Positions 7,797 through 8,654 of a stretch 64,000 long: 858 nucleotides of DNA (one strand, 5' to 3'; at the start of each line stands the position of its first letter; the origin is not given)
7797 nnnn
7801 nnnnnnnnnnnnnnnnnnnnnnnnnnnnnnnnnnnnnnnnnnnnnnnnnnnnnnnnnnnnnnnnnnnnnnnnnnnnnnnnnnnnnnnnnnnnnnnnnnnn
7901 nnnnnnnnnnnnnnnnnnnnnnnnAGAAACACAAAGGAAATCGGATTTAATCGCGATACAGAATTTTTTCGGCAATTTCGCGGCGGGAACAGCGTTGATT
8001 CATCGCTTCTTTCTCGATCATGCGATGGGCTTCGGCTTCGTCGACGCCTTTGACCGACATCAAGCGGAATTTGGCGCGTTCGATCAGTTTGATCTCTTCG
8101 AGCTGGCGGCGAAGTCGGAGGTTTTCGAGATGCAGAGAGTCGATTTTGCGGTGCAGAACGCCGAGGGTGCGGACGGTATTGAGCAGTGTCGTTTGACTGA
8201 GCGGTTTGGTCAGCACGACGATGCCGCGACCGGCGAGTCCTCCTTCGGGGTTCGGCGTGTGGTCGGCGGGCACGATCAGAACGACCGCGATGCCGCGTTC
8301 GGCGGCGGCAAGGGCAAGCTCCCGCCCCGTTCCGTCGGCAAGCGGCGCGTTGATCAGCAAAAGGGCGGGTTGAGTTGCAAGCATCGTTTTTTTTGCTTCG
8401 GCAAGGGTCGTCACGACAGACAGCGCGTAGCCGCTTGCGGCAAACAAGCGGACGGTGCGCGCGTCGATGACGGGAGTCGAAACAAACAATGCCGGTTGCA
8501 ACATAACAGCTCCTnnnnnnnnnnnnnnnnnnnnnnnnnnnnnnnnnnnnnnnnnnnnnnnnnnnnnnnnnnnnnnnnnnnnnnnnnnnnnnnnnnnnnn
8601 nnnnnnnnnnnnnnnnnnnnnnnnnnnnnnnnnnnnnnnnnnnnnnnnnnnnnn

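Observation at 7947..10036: glnN leader carries a terminator overlapped by an ANTAR-style hexaloop hairpin; the neighbouring ANTAR regulator appears to have a pseudo-receiver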

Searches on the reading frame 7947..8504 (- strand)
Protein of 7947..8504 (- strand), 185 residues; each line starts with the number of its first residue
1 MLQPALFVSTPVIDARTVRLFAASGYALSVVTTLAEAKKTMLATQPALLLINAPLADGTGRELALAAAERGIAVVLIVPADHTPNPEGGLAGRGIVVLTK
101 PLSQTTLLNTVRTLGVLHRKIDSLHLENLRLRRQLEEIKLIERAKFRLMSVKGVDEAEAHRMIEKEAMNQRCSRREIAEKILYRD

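Call 6: search_protein_families(library=pfam, proteins=[window:7947-8504:-], max_evalue=0.01)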
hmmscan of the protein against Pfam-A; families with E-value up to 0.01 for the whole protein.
window:7947-8504:- (185 aa): 1 family
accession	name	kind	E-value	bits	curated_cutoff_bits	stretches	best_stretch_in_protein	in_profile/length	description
PF03861.19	ANTAR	-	1.7e-16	60.2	27.3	1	130-182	2-54/54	ANTAR domain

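Call 8: find_homologous_proteins(query=window:7947-8504:-, max_evalue=0.00001)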
Query window:7947-8504:- (185 aa): 9 proteins with E <= 0.00001 among 1021 candidates.
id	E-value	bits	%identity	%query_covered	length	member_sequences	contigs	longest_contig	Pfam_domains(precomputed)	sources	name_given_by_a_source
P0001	1.3e-106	371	98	100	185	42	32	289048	PF03861.20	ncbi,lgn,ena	-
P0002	6.3e-22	96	38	90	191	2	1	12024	PF03861.20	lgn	-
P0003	9.0e-19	86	35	85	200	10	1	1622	PF03861.20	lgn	-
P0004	1.8e-18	85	35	83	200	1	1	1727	PF03861.20,PF00072.31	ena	-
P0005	7.4e-18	83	35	85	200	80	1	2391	PF03861.20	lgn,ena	-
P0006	2.4e-17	81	34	96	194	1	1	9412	PF03861.20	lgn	-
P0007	1.1e-16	79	36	85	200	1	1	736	PF03861.20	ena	-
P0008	3.2e-16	78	38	73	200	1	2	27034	PF03861.20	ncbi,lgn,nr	ncbi:MAG: ANTAR domain-containing protein [Oscillospiraceae bacterium]|nr:ANTAR domain-containing pr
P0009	7.1e-12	63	31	85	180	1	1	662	PF03861.20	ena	-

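Call 11: find_encoding_contigs(protein=P0002, flank=6000, max_places=3)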
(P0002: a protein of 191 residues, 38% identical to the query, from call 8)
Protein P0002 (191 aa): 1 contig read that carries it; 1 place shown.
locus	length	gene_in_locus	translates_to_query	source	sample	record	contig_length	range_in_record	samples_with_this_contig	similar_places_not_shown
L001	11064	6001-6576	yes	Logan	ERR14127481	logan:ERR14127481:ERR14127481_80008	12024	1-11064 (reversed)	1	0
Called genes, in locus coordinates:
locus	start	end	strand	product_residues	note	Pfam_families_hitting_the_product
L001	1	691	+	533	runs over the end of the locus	PF06418:CTP_synth_N, PF00117:GATase, PF07722:Peptidase_C26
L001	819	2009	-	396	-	PF00155:Aminotran_1_2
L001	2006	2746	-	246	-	PF02540:NAD_synthase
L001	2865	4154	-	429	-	PF00709:Adenylsucc_synt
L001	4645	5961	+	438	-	PF03951:Gln-synt_N, PF00120:Gln-synt_C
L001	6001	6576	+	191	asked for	PF03861:ANTAR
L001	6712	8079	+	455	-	-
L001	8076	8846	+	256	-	PF00977:His_biosynth, PF03060:NMO (faint), PF01180:DHO_dh (weak)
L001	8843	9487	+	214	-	PF00117:GATase, PF07685:GATase_3 (weak), PF01174:SNO (faint)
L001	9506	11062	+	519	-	?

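Call 12: find_encoding_contigs(protein=P0006, flank=6000, max_places=3)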
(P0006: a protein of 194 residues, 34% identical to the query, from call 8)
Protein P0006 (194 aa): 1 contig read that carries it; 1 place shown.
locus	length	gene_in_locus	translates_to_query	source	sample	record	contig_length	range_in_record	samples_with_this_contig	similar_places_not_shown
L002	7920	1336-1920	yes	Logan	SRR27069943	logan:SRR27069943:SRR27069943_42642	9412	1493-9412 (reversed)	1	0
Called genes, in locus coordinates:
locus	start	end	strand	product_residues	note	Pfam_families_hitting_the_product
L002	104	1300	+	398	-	PF03951:Gln-synt_N, PF00120:Gln-synt_C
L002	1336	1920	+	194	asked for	PF03861:ANTAR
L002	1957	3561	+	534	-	PF06418:CTP_synth_N, PF00117:GATase, PF07722:Peptidase_C26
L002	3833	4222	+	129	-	PF12833:HTH_18, PF00165:HTH_AraC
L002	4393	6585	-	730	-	PF02065:Melibiase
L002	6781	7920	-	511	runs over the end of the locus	PF00117:GATase, PF07722:Peptidase_C26, PF00733:Asn_synthase (faint), PF02540:NAD_synthase (faint), PF00958:GMP_synt_C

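Call 13: find_encoding_contigs(protein=P0008, flank=6000, max_places=3)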
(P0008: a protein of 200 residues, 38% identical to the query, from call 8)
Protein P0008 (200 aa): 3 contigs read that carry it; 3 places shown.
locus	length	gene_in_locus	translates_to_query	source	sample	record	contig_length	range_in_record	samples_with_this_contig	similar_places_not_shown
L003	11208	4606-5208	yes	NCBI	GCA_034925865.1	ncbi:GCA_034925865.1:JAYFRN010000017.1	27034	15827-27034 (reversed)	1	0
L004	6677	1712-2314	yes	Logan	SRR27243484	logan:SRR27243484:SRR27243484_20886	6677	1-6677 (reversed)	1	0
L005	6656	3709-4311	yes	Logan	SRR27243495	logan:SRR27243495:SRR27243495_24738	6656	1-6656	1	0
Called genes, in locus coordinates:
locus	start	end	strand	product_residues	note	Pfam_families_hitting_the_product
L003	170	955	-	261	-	-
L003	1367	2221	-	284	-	PF06452:CBM9_1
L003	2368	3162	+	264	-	PF02311:AraC_binding, PF07883:Cupin_2, PF00165:HTH_AraC (weak), PF12833:HTH_18, PF00165:HTH_AraC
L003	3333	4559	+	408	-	PF03951:Gln-synt_N, PF00120:Gln-synt_C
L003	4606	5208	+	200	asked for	PF03861:ANTAR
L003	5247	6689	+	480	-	PF13230:GATase_4 (weak), PF13522:GATase_6, PF13537:GATase_7, PF00156:Pribosyltran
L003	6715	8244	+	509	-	PF00117:GATase, PF07722:Peptidase_C26, PF02540:NAD_synthase, PF00764:Arginosuc_synth (faint), PF00958:GMP_synt_C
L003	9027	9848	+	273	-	PF00142:Fer4_NifH (faint), PF01656:CbiA, PF02374:ArsA_ATPase (weak), PF06564:CBP_BcsQ (weak), PF09140:MipZ (faint), PF10609:ParA, PF13614:AAA_31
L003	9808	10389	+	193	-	PF02195:ParB_N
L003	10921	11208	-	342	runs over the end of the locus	PF18765:Polbeta (weak)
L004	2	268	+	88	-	?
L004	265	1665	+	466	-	PF03951:Gln-synt_N, PF00120:Gln-synt_C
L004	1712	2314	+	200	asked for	PF03861:ANTAR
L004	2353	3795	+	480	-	PF13230:GATase_4 (weak), PF13522:GATase_6, PF13537:GATase_7, PF00156:Pribosyltran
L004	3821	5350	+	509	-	PF00117:GATase, PF07722:Peptidase_C26, PF02540:NAD_synthase, PF00764:Arginosuc_synth (faint), PF00958:GMP_synt_C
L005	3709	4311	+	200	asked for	PF03861:ANTAR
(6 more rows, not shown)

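Call 34: search_solved_structures(query=window:7947-8504:-, max_evalue=1, show_alignments=4)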
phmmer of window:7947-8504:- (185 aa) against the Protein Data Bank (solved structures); distinct sequences matched with E-value up to 1: 10.
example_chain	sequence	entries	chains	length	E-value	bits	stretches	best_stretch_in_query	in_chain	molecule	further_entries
6wsh_A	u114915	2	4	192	6.8e-10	42.3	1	34-183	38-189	Response regulator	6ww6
1s8n_A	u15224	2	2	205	4.6e-09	39.6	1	43-182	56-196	putative antiterminator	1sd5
1zgz_A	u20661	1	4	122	0.0012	22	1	9-113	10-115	TorCAD operon transcriptional regulatory protein torR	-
4akk_A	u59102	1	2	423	0.0049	20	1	127-182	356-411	NITRATE REGULATORY PROTEIN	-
1qo0_D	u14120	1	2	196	0.0068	19.5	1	97-182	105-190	AMIR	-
8svz_A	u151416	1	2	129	0.013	18.6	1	10-109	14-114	Two-component response regulator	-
9e5c_1c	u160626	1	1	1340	0.13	15.3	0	120-167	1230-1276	CMF5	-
1ys6_A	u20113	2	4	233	0.43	13.7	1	19-114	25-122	Transcriptional regulatory protein prrA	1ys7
8ju8_A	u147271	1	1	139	0.48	13.5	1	46-80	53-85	de novo designed protein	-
4ug3_A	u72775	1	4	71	0.8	12.8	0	112-138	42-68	CELL CYCLE PROTEIN GPSB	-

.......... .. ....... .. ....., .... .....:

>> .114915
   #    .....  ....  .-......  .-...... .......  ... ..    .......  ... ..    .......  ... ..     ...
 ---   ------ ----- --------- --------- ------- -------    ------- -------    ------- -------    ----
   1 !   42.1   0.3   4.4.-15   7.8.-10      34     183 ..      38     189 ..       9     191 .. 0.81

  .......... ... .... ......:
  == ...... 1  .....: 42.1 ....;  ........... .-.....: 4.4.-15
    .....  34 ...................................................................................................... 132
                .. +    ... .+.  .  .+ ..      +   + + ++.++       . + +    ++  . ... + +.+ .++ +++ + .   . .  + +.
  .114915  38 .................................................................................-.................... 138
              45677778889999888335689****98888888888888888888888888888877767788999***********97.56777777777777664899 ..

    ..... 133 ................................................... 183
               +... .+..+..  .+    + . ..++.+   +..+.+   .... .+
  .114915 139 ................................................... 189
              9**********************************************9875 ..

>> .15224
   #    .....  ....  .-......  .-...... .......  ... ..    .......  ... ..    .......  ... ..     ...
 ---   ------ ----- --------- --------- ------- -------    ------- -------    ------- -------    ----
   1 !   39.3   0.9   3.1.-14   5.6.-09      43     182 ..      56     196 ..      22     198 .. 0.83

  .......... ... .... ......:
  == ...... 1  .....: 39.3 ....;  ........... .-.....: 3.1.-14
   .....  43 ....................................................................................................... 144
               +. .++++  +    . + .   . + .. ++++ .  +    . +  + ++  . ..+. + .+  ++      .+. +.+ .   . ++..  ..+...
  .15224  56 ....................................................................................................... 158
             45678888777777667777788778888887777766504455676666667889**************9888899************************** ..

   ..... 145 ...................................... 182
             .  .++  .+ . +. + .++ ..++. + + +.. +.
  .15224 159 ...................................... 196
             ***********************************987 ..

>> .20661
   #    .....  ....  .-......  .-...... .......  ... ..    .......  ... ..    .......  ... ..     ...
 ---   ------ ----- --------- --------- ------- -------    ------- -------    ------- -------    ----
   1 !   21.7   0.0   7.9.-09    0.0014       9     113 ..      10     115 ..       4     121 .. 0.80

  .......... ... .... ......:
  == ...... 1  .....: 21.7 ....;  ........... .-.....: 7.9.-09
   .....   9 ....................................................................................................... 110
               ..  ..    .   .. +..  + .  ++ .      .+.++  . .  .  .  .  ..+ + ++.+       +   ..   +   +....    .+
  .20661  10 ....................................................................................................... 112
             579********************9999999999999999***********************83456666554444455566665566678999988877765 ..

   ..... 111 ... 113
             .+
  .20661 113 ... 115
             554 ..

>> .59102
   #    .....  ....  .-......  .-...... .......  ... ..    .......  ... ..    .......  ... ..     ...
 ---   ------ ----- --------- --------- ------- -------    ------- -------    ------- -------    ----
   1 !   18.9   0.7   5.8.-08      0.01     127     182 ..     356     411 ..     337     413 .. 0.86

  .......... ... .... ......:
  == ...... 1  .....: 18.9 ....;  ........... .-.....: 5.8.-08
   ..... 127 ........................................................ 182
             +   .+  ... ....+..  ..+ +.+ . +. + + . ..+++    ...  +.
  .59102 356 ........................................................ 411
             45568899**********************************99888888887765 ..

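Call 35: search_protein_families(library=ncbifam, proteins=[window:7947-8504:-], max_evalue=1)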
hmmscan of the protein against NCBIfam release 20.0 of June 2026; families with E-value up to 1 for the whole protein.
window:7947-8504:- (185 aa): 7 families
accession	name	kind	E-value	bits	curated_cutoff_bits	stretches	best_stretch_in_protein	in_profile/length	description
NF008034.0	PRK10766.1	equivalog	0.0051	16.3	275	1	10-82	11-84/231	two-component system response regulator TorR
NF045914.1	RespRegNblR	equivalog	0.0075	15.9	300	1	19-78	24-83/228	response regulator transcription factor NblR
NF009971.0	PRK13435.1-2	subfamily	0.013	15.4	151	1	23-111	22-109/141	response regulator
NF010510.0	PRK13922.11-5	equivalog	0.027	13.5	415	1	94-148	51-103/334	rod shape-determining protein MreC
NF007928.2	PRK10643.1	equivalog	0.032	13.9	330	1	22-119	21-120/216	two-component system response regulator PmrA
NF033791.1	ActR_PrrA_rreg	equivalog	0.051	13.6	250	1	15-64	15-64/173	ActR/PrrA/RegA family redox response regulator transcription factor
NF006623.1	PRK09191.1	subfamily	0.19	11.4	240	0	127-168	78-119/258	PhyR family response regulator anti-anti-sigma factor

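Call 43: search_protein_representatives(alignment_id=A1)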
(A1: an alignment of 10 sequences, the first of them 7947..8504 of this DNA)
Query: 10 sequences, 195 profile positions. Proteins with E-value up to 0.001 (for the whole library): 6975; up to 1e-10: 2269; up to 1e-30: 752. The best 150 are listed.
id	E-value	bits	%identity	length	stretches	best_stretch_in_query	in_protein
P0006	5.6e-75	267.3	-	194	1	1-194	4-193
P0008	3.0e-73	261.7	-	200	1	1-193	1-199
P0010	1.3e-71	256.3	-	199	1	1-194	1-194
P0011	4.2e-69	248.1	-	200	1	1-192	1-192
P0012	5.3e-64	231.5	-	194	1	1-193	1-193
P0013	8.7e-64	230.8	-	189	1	9-194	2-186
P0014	4.9e-62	225.1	-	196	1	1-194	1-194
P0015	8.5e-62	224.3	-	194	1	1-194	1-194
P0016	2.7e-61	222.6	-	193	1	1-192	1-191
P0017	7.8e-61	221.1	-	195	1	1-194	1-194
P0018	1.7e-60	220.0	-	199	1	1-192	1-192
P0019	3.8e-60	218.9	-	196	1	7-195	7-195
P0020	6.5e-60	218.1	-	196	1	6-194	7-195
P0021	6.8e-60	218.1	-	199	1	1-194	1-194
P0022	7.5e-60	217.9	-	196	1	5-193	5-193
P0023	8.7e-60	217.7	-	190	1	11-194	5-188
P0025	1.6e-59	216.9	-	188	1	9-194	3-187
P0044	2.0e-56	206.7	-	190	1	9-192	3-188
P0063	5.0e-54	198.9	-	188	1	10-195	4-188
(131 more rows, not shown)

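Call 61: predict_structure(alignment_id=A1)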
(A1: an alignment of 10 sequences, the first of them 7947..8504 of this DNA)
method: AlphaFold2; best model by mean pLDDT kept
length: 185 residues; sequences in the alignment: 10
mean_pLDDT: 84.0   pTM: 0.63
mean pLDDT of the five models: 84.0, 82.7, 80.3, 80.3, 79.9
residues with pLDDT >= 90: 55; 70-90: 108; 50-70: 21; < 50: 1
segments of 3 or more residues with pLDDT < 50: none
pLDDT, mean of each block of 10 residues (from residue 1): 80 68 81 85 87 75 85 86 65 80 83 81 86 93 95 95 96 94 79
secondary structure, 60 per line:
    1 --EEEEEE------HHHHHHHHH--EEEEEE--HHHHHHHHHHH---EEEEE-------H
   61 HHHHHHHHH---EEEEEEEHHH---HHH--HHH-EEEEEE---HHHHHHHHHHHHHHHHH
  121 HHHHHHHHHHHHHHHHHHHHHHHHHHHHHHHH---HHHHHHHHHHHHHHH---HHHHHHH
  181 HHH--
elements in order: E3-8 H15-23 E26-31 H34-44 E48-52 H60-69 E73-79 E95-100 H104-152 H156-170 H174-183

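Call 64: fold_search(model_id=the predicted structure, library=pdb)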
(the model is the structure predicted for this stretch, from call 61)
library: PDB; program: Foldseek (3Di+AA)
matches with E <= 10: 1410; with E <= 0.001: 49
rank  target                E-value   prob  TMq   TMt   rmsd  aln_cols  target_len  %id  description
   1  6ww6_B                9.3e-09  1.00  0.73  0.70   3.9       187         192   24  Crystal structure of EutV bound to RNA (released 2021-11-24)
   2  6wsh_A                2.7e-08  1.00  0.56  0.55   5.9       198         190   25  Crystal structure of EutV from Enterococcus faecalis (released 2021-05-05)
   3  1sd5                  3.5e-08  1.00  0.43  0.43  14.6       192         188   23  Crystal structure of Rv1626 (released 2004-09-21)
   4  1s8n                  1.5e-07  1.00  0.45  0.44  14.7       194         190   23  Crystal structure of Rv1626 from Mycobacterium tuberculosis (released 2004-09-21)
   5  1qo0_D                7.4e-07  1.00  0.65  0.64   4.4       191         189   19  Amide receptor of the amidase operon of Pseudomonas aeruginosa (AmiC) complexed with the negative regulator AmiR. (released 1999-12-23)
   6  1qo0_E                1.5e-06  1.00  0.54  0.52   5.8       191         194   19  Amide receptor of the amidase operon of Pseudomonas aeruginosa (AmiC) complexed with the negative regulator AmiR. (released 1999-12-23)
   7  5dcl_A                1.2e-05  1.00  0.46  0.69   4.0       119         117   19  Structure of a lantibiotic response regulator: N terminal domain of the nisin resistance regulator NsrR (released 2016-03-16)
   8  5hm6_A                8.7e-05  1.00  0.48  0.71   3.3       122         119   20  N-terminal domain of BfmR from Acinetobacter baumannii (released 2017-01-18)
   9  1yio                  1.1e-04  1.00  0.55  0.53   6.3       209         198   15  Crystallographic structure of response regulator StyR from Pseudomonas fluorescens (released 2005-09-27)
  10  1pey_C                1.4e-04  1.00  0.54  0.79   2.4       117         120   17  Crystal structure of the Response Regulator Spo0F complexed with Mn2+ (released 2004-05-18)
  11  1xhe_A                1.4e-04  1.00  0.50  0.73   3.4       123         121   22  Crystal structure of the receiver domain of redox response regulator arca (released 2005-05-17)
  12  3f6p                  1.7e-04  1.00  0.52  0.76   2.8       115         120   21  Crystal Structure of unphosphorelated receiver domain of YycF (released 2010-03-02)
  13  4l4u                  1.7e-04  1.00  0.58  0.30   4.7       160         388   20  Crystal structure of construct containing A. aeolicus NtrC1 receiver, central and DNA binding domains (released 2013-08-28)
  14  6br7_A                1.9e-04  1.00  0.49  0.71   3.2       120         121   19  Beryllium fluorinated receiver domain of BfmR from Acinetobacter baumannii (released 2018-02-21)
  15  1ny5_B                2.0e-04  1.00  0.57  0.29   4.9       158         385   20  Crystal structure of sigm54 activator (AAA+ ATPase) in the inactive state (released 2003-11-11)
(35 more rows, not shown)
